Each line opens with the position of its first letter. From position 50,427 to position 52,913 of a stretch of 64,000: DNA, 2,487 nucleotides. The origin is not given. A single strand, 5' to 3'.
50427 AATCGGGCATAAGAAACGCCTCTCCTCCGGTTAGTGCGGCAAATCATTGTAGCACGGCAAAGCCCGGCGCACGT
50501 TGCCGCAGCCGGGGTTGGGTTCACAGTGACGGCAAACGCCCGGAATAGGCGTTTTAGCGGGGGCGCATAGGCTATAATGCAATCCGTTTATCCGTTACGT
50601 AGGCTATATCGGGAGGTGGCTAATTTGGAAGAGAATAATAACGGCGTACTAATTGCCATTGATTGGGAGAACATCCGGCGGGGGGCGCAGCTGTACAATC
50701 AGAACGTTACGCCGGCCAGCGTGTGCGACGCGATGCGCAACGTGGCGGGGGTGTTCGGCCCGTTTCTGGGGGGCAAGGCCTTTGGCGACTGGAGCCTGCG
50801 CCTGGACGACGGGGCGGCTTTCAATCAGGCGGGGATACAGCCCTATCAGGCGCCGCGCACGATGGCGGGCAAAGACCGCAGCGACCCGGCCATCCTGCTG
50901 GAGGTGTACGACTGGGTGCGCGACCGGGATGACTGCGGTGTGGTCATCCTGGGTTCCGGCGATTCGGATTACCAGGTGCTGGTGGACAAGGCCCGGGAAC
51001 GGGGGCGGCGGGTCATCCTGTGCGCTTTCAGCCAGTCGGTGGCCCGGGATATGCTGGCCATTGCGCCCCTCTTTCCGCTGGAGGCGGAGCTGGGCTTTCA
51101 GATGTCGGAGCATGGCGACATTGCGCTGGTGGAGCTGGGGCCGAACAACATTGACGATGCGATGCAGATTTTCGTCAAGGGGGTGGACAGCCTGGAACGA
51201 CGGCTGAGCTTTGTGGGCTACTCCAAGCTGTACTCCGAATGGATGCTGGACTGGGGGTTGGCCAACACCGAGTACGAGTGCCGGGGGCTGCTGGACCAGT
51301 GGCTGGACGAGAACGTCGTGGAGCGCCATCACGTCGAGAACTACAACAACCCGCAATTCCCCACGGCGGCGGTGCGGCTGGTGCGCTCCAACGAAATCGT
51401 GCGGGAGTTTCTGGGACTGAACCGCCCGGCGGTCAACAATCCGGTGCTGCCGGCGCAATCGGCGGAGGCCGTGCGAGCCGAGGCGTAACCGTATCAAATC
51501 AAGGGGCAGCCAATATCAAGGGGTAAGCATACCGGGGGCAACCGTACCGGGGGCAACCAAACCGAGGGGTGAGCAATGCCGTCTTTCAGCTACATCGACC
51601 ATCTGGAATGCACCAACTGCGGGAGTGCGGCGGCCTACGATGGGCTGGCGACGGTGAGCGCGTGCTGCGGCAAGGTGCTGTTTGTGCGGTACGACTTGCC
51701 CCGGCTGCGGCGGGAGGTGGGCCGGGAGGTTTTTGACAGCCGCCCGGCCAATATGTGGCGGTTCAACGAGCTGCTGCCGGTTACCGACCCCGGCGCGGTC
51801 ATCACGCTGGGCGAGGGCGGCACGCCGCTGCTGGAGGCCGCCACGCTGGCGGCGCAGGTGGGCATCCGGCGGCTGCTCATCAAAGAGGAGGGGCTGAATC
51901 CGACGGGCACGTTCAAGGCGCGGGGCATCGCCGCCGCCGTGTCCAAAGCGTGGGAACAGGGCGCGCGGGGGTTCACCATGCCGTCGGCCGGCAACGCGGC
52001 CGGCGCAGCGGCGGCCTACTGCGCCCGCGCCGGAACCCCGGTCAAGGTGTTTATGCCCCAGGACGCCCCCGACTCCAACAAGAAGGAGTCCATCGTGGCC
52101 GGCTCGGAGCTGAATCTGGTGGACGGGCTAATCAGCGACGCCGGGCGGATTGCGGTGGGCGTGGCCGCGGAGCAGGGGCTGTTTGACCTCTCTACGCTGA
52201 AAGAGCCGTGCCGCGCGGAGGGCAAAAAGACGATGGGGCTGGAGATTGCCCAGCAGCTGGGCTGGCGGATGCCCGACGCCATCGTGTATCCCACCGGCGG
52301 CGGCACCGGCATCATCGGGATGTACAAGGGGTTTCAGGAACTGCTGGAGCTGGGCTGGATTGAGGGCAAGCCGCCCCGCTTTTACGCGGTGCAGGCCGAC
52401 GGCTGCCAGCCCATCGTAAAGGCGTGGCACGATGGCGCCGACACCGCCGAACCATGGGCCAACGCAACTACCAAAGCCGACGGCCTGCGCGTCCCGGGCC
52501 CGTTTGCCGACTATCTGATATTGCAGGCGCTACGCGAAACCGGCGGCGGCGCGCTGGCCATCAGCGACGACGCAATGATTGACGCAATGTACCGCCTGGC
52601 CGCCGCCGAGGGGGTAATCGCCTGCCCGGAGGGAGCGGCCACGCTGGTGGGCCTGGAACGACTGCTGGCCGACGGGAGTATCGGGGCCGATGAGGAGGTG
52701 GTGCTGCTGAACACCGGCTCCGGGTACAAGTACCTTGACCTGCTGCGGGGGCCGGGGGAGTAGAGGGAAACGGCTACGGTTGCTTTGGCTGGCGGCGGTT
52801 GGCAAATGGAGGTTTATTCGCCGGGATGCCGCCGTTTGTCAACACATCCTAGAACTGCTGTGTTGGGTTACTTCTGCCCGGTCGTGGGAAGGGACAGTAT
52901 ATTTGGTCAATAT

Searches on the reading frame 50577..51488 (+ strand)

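Call 17: search_protein_families(library=pfam, proteins=[window:50577-51488:+], max_evalue=0.01)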
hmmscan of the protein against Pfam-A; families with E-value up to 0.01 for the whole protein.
window:50577-51488:+ (303 aa): 1 family
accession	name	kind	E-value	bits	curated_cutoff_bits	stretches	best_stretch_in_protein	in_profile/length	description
PF01936.24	NYN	-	7.1e-12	46.5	24.2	1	24-159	2-134/145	NYN domain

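Call 42: search_protein_families(library=ncbifam, proteins=[window:50577-51488:+], max_evalue=0.01)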
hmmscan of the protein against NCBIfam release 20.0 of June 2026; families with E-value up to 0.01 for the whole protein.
window:50577-51488:+ (303 aa): 0 families

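Call 43: search_protein_families(library=padloc, proteins=[window:50577-51488:+], max_evalue=0.01)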
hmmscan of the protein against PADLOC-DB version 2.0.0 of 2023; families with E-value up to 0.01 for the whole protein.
window:50577-51488:+ (303 aa): 0 families

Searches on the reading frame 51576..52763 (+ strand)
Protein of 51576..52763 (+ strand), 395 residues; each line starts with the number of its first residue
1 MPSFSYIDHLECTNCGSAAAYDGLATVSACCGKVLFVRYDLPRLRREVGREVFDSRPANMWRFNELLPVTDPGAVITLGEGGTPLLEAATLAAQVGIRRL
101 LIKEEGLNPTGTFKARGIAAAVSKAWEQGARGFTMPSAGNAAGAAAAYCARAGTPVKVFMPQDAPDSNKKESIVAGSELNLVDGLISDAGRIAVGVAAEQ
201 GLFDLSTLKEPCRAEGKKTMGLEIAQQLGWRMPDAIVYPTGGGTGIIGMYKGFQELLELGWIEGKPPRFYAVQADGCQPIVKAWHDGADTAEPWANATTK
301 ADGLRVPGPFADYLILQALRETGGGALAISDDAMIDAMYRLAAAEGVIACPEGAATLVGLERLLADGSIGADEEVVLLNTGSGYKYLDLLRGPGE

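Call 17: search_protein_families(library=pfam, proteins=[window:51576-52763:+], max_evalue=0.01)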
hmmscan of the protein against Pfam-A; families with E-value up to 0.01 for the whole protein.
window:51576-52763:+ (395 aa): 1 family
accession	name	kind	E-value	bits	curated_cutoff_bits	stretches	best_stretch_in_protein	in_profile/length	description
PF00291.31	PALP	-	3e-70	237.3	35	1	76-381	1-295/295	Pyridoxal-phosphate dependent enzyme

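Call 20: find_encoding_contigs(protein=window:51576-52763:+, flank=10000, max_places=10)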
Protein window:51576-52763:+ (395 aa): no gene with exactly this product is on record in the collection.
